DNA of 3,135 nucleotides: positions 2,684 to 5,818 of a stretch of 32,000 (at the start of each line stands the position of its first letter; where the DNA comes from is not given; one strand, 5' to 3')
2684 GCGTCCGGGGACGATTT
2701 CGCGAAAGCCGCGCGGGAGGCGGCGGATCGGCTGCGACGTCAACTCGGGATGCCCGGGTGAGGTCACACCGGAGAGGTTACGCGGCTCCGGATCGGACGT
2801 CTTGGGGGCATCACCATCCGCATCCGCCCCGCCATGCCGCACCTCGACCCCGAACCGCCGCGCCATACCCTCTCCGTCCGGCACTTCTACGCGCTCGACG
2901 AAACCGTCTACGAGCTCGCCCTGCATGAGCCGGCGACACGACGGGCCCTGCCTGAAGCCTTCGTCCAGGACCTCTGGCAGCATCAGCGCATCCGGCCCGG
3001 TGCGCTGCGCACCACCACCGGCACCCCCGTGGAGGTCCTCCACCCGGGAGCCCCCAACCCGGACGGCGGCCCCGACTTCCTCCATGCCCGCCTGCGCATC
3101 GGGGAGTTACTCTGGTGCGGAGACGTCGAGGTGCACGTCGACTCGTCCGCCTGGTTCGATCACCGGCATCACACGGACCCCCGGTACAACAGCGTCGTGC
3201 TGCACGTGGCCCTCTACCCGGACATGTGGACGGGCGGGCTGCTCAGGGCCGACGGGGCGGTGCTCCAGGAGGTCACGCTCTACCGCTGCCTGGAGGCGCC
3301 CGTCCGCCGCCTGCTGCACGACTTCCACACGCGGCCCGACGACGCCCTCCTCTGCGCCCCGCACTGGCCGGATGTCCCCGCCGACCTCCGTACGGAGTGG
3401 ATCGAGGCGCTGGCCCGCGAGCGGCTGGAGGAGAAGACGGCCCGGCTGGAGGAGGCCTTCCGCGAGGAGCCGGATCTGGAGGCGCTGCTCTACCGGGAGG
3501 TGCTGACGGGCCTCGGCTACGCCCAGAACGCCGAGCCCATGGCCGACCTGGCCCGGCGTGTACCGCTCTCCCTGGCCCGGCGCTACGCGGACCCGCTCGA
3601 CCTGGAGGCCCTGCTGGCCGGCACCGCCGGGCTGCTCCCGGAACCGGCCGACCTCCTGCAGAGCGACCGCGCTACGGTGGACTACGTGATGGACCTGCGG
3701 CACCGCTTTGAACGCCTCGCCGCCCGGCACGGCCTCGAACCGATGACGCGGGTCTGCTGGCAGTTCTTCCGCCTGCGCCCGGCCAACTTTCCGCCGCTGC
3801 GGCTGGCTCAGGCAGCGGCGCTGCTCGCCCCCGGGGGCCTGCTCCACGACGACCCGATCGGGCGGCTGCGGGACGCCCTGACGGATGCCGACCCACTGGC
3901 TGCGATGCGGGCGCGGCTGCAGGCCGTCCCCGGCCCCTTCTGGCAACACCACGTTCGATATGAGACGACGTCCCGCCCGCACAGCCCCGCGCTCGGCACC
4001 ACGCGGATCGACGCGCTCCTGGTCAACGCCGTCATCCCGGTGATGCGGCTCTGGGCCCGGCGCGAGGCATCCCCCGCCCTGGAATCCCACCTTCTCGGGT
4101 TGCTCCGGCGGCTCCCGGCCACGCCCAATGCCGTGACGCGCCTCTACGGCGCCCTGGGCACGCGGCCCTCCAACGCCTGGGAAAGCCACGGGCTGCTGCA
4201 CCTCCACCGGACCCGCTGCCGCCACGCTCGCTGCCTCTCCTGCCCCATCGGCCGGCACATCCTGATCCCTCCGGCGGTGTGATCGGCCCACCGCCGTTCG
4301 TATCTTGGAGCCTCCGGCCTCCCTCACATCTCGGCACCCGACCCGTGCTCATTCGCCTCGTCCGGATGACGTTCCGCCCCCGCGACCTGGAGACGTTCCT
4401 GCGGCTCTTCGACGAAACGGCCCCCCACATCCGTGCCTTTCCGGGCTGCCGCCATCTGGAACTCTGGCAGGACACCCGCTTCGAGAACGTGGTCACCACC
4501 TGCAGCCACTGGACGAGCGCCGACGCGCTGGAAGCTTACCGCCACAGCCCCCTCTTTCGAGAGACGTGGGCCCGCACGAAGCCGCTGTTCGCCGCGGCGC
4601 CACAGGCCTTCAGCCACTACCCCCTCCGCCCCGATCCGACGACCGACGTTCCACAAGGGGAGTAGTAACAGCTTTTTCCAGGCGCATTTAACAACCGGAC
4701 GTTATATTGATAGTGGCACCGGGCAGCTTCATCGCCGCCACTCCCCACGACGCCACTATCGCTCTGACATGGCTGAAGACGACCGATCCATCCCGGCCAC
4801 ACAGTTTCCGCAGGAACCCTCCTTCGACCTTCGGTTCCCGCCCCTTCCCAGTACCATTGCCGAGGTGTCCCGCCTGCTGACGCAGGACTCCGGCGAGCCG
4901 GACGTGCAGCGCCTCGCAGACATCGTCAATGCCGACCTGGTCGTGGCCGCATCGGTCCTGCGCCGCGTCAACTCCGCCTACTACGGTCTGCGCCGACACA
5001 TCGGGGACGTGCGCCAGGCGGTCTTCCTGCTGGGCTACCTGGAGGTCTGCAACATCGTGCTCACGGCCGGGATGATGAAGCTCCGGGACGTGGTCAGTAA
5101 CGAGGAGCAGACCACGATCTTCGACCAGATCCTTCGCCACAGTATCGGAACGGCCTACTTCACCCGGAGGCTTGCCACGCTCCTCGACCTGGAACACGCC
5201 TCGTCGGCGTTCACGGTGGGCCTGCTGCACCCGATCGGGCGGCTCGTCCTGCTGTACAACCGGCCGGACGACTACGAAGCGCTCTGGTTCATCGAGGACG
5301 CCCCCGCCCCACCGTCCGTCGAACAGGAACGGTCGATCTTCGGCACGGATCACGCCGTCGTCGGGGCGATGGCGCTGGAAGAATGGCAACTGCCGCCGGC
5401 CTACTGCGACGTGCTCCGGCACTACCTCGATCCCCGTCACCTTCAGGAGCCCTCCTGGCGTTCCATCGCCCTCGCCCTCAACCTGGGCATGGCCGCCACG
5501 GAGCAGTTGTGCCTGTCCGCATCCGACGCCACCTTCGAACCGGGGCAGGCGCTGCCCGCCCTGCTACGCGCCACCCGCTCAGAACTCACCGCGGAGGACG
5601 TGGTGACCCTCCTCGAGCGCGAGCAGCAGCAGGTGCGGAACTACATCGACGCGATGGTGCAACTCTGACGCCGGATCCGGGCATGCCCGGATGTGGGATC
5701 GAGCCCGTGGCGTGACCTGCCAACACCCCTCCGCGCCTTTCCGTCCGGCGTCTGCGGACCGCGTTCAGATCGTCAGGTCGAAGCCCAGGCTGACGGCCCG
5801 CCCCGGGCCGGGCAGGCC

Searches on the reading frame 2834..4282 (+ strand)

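Call 73: search_protein_families(library=pfam, proteins=[window:2834-4282:+], max_evalue=0.0001)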
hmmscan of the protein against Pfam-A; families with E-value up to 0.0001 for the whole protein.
window:2834-4282:+ (482 aa): 1 family
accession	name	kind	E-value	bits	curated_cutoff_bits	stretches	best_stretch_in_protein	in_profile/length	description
PF11013.13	DUF2851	-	3.2e-89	300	25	1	41-432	1-374/375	Protein of unknown function (DUF2851)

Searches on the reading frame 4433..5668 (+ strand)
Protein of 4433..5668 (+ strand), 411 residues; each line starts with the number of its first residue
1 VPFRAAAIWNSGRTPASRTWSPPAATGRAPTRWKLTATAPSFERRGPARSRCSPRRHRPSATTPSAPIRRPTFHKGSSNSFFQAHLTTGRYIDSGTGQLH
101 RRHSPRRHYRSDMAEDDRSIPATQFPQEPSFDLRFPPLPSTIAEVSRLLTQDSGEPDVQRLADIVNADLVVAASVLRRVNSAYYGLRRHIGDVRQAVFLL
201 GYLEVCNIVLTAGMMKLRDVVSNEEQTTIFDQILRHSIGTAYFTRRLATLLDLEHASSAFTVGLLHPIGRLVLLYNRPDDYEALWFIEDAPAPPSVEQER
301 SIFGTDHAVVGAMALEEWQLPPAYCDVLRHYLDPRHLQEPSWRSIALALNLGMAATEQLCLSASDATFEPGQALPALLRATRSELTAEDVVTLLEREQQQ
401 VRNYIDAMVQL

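Call 73: search_protein_families(library=pfam, proteins=[window:4433-5668:+], max_evalue=0.0001)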
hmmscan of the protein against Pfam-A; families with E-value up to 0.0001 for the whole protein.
window:4433-5668:+ (411 aa): 1 family
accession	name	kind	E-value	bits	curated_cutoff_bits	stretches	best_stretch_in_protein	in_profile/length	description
PF08668.18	HDOD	-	3.9e-44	150.9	22.9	1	136-331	2-193/196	HDOD domain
